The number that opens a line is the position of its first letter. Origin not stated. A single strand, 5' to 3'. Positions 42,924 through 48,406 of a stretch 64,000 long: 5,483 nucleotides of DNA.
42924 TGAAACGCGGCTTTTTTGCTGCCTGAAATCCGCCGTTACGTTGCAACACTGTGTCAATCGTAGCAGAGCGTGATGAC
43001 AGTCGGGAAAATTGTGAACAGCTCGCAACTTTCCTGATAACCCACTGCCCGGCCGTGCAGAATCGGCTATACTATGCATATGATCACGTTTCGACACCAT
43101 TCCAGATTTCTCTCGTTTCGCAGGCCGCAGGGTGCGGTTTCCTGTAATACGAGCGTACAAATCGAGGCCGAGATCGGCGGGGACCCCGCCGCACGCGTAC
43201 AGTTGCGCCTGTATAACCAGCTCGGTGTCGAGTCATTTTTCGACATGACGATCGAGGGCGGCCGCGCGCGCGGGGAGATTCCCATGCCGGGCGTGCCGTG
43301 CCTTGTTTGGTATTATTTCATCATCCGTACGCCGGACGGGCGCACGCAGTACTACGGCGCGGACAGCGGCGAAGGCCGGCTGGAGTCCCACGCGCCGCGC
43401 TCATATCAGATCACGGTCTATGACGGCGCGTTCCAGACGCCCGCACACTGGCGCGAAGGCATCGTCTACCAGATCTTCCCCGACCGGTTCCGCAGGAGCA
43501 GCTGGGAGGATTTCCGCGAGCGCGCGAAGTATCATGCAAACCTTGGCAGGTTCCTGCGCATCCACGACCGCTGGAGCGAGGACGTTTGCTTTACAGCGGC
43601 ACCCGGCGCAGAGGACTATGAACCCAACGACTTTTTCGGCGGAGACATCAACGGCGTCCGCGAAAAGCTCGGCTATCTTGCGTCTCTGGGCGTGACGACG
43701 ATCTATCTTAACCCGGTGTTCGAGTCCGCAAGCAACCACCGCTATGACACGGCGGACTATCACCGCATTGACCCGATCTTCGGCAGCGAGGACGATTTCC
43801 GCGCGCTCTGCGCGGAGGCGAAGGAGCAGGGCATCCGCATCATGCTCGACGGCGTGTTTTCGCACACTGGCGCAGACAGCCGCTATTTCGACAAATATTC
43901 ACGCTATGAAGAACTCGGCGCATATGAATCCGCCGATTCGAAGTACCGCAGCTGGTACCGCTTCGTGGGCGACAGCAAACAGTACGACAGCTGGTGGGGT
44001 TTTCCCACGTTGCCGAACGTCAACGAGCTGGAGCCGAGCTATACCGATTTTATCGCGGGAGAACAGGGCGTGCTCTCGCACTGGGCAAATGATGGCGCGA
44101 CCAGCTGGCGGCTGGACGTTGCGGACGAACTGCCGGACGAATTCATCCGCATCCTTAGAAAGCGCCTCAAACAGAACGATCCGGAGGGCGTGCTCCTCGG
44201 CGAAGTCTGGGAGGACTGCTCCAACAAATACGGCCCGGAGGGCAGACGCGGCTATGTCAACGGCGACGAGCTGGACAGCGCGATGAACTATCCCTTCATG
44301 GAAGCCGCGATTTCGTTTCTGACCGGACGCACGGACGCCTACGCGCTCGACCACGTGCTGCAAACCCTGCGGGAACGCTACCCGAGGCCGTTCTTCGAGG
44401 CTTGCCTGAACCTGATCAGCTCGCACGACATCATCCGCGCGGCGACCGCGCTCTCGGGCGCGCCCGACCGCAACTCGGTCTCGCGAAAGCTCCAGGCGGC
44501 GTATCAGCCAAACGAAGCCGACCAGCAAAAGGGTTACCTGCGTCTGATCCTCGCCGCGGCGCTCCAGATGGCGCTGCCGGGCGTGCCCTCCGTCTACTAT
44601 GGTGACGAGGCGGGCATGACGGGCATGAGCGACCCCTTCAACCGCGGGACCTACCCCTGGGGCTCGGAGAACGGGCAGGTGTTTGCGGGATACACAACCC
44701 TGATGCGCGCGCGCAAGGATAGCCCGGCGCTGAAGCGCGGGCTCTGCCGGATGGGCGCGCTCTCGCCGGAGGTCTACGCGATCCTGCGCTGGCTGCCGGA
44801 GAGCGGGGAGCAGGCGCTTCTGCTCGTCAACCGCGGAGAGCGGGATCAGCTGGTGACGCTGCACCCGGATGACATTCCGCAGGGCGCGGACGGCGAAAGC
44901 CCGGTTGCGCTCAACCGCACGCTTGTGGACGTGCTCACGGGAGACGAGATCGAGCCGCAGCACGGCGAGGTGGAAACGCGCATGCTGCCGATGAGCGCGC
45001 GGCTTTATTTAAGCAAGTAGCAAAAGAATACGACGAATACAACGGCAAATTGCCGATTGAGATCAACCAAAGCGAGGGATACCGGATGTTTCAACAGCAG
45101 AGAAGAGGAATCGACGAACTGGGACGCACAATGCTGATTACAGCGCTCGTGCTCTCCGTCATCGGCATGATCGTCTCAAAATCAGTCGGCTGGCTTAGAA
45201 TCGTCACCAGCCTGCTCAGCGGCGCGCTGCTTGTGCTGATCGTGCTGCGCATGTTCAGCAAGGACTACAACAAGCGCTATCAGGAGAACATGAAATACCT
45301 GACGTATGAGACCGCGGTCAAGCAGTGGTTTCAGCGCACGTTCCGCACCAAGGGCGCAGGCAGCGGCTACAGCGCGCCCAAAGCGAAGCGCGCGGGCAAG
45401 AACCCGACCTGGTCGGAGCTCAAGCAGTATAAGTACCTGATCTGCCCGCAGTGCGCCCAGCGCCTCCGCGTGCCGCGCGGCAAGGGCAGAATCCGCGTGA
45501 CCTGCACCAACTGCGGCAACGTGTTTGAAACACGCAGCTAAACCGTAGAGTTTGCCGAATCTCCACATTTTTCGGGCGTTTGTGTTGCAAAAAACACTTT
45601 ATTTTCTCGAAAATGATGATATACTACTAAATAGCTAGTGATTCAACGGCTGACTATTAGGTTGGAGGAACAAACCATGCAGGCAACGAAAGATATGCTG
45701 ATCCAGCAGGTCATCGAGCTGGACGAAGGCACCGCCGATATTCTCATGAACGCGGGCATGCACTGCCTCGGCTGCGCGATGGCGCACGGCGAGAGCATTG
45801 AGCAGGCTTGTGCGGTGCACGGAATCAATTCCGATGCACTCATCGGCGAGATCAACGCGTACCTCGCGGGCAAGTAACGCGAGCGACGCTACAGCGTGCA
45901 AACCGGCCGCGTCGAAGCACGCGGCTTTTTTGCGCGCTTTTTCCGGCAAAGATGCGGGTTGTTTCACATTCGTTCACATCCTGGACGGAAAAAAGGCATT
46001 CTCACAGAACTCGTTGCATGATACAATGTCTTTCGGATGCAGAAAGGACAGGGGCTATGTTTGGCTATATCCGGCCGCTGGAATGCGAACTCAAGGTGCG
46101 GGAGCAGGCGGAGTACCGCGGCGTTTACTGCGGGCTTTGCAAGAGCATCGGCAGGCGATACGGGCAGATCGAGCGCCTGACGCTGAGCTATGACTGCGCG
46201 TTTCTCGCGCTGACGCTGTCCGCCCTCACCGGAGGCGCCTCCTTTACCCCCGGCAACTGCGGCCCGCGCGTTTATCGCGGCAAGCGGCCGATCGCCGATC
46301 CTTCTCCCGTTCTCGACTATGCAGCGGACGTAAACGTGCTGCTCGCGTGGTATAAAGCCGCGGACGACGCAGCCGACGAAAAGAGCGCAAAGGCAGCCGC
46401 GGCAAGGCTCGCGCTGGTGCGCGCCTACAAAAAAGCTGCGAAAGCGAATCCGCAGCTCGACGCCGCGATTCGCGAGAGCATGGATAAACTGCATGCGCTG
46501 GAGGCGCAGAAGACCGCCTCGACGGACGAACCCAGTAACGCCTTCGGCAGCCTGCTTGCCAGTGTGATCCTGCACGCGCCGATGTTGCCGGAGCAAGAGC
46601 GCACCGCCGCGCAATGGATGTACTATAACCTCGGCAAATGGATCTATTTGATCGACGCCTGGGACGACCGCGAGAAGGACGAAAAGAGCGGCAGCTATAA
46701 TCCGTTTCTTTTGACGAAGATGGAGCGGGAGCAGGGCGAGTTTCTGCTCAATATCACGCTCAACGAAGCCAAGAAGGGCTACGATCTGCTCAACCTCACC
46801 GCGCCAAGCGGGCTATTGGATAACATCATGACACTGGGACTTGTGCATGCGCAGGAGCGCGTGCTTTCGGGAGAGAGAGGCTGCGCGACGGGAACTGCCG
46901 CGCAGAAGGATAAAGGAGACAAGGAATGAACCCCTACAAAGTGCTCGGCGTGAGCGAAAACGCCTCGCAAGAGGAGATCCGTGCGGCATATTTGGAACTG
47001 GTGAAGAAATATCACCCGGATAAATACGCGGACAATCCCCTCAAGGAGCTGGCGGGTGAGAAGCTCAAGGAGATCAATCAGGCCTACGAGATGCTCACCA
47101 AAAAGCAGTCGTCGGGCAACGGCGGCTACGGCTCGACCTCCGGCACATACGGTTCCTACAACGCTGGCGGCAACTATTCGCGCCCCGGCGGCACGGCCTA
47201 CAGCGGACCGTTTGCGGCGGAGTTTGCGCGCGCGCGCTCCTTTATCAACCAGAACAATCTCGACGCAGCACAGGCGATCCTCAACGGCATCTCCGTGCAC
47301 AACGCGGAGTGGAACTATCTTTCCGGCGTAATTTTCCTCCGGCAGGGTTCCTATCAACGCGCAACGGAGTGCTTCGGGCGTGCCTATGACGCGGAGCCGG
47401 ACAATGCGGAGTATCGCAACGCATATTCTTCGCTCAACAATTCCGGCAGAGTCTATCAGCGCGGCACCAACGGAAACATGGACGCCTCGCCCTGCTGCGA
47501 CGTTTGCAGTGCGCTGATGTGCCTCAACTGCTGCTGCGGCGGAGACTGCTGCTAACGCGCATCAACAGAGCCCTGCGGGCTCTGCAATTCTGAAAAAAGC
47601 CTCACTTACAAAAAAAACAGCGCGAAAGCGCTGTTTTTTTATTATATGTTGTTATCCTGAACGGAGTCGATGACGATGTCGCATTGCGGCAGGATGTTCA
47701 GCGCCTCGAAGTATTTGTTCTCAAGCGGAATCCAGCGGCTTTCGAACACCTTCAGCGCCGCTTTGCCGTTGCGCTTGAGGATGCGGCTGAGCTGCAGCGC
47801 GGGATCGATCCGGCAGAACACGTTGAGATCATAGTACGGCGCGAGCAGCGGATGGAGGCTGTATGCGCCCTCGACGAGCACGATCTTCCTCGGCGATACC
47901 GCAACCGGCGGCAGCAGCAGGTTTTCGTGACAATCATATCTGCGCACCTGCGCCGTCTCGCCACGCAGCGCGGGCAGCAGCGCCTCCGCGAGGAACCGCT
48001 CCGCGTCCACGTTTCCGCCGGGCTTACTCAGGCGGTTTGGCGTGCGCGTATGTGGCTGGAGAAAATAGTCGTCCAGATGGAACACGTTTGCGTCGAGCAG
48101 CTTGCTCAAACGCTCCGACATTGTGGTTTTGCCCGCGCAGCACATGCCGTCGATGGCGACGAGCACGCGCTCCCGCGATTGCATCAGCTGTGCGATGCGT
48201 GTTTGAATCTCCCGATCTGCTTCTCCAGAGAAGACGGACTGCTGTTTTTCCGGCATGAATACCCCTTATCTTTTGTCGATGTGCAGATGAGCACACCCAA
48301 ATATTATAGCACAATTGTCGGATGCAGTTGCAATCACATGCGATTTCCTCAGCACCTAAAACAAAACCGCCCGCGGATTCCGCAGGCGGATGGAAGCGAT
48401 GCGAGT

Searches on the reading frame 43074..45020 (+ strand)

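Call 34: search_protein_families(library=pfam, proteins=[window:43074-45020:+], max_evalue=0.001)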
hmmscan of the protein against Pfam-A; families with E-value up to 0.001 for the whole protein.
window:43074-45020:+ (648 aa): 1 family
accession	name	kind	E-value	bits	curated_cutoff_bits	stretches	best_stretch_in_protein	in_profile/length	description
PF00128.31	Alpha-amylase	-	2.4e-48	165.9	22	1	133-519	1-360/446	Alpha amylase, catalytic domain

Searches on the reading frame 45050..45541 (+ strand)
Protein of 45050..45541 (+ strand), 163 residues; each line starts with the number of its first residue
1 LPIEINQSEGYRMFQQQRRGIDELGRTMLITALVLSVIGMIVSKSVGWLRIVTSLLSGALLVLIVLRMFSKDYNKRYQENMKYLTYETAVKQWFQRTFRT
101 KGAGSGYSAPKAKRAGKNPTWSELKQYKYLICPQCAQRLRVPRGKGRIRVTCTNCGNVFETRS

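Call 34: search_protein_families(library=pfam, proteins=[window:45050-45541:+], max_evalue=0.001)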
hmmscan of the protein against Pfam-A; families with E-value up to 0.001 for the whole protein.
window:45050-45541:+ (163 aa): 2 families
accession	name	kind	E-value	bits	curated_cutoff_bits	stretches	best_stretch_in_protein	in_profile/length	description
PF14803.11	Zn_ribbon_Nudix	-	4.1e-05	23.8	25.6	1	132-159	3-32/34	Nudix N-terminal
PF13717.11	Zn_ribbon_4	-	4.7e-05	23.7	30.3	1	131-159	4-35/36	zinc-ribbon domain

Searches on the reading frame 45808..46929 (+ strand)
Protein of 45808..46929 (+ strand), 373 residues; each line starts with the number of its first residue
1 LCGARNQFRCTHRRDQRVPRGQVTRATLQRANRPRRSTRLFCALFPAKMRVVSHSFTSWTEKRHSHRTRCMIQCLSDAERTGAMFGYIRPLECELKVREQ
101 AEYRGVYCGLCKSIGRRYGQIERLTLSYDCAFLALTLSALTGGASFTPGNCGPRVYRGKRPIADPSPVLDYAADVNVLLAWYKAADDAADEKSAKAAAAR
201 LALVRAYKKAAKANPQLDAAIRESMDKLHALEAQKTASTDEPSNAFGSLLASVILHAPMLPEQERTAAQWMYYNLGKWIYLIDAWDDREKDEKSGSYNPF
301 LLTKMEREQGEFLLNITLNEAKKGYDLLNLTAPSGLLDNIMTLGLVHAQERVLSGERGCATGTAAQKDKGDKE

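Call 75: search_protein_families(library=pfam, proteins=[window:45808-46929:+], max_evalue=0.001)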
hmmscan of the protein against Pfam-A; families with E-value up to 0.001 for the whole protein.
window:45808-46929:+ (373 aa): 1 family
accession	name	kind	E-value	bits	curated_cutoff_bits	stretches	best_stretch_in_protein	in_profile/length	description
PF18937.5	DUF5685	-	3e-73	247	26.7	1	84-349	1-270/272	Family of unknown function (DUF5685)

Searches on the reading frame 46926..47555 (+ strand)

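Call 75: search_protein_families(library=pfam, proteins=[window:46926-47555:+], max_evalue=0.001)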
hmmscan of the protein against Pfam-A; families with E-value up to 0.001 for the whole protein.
window:46926-47555:+ (209 aa): 5 families
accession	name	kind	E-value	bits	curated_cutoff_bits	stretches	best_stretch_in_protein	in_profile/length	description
PF00226.36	DnaJ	-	5.4e-18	65.3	27.8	1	2-61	1-57/63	DnaJ domain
PF13432.12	TPR_16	-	4.5e-08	33.8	32.7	1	100-161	1-65/65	Tetratricopeptide repeat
PF14559.12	TPR_19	-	6e-05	23.7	25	0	138-165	2-29/68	Tetratricopeptide repeat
PF13428.12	TPR_14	-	0.00011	23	23.5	0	134-167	8-41/44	Tetratricopeptide repeat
PF07719.23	TPR_2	-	0.00011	22.5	27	0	128-160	2-34/34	Tetratricopeptide repeat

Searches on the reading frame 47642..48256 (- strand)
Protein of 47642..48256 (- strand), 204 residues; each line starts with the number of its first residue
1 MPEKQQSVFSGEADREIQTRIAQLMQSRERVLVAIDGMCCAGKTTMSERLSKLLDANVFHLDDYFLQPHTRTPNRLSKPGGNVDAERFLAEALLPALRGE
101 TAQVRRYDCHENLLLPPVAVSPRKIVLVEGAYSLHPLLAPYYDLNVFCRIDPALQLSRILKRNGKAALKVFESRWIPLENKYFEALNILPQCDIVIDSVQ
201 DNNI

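Call 75: search_protein_families(library=pfam, proteins=[window:47642-48256:-], max_evalue=0.001)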
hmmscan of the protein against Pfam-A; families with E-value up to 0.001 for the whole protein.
window:47642-48256:- (204 aa): 3 families
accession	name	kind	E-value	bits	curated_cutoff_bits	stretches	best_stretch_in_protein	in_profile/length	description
PF00485.24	PRK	-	5.4e-06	26.8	22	0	98-163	83-150/196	Phosphoribulokinase / Uridine kinase family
PF13238.12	AAA_18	-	3.4e-05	24.7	29.4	1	33-87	1-55/128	AAA domain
PF01712.25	dNK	-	0.00026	21.3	27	0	34-60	2-28/203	Deoxynucleoside kinase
